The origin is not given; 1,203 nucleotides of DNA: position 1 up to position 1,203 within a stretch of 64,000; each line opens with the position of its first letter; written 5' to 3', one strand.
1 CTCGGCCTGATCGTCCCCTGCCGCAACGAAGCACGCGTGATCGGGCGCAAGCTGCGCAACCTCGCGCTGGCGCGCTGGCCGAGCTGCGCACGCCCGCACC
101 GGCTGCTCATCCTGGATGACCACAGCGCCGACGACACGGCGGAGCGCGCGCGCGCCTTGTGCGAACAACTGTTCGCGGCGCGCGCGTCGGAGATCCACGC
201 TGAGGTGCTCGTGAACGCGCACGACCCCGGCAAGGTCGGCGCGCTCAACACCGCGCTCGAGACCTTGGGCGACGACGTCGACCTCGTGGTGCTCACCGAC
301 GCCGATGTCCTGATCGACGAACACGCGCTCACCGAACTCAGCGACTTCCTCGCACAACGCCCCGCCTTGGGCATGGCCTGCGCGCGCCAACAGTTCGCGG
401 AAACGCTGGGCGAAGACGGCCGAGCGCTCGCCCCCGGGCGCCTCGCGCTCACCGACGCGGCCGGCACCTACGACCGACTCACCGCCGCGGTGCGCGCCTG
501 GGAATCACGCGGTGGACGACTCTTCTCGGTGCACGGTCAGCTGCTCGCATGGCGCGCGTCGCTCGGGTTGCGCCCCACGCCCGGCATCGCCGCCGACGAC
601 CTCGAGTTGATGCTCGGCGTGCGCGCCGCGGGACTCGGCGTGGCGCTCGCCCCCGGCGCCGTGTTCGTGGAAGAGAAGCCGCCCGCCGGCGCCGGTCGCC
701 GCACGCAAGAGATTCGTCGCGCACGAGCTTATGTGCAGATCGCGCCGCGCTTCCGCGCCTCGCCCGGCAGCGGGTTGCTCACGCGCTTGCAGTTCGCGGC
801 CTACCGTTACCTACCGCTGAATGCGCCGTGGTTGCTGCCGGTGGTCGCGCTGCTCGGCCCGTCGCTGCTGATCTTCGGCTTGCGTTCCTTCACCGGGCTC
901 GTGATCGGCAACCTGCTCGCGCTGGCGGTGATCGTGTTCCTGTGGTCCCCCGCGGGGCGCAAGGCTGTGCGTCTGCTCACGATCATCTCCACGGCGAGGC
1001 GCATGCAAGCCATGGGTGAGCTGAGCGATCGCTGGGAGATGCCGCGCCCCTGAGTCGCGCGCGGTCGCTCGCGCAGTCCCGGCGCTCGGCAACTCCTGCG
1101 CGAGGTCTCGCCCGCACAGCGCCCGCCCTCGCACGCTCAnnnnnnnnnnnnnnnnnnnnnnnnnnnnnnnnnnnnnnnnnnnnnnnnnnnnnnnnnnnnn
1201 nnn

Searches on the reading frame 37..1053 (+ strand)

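Call 29: search_protein_families(library=pfam, proteins=[window:37-1053:+], max_evalue=0.001)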
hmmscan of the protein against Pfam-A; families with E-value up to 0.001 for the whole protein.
window:37-1053:+ (338 aa): 5 families
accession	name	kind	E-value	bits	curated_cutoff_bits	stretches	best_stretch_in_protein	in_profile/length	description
PF13641.12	Glyco_tranf_2_3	-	2.4e-13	51.1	27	1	39-229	45-228/230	Glycosyltransferase like family 2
PF00535.33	Glycos_transf_2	-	7.8e-09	36.1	23.3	1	21-131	28-129/168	Glycosyl transferase family 2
PF13632.12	Glyco_trans_2_3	-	1.3e-07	32.1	27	1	84-293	2-189/198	Glycosyl transferase family group 2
PF03466.25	LysR_substrate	-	0.0002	21.2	28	1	165-211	115-161/209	LysR substrate binding domain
PF13506.12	Glyco_transf_21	-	0.00085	19.3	21.7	0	56-210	12-152/174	Glycosyl transferase family 21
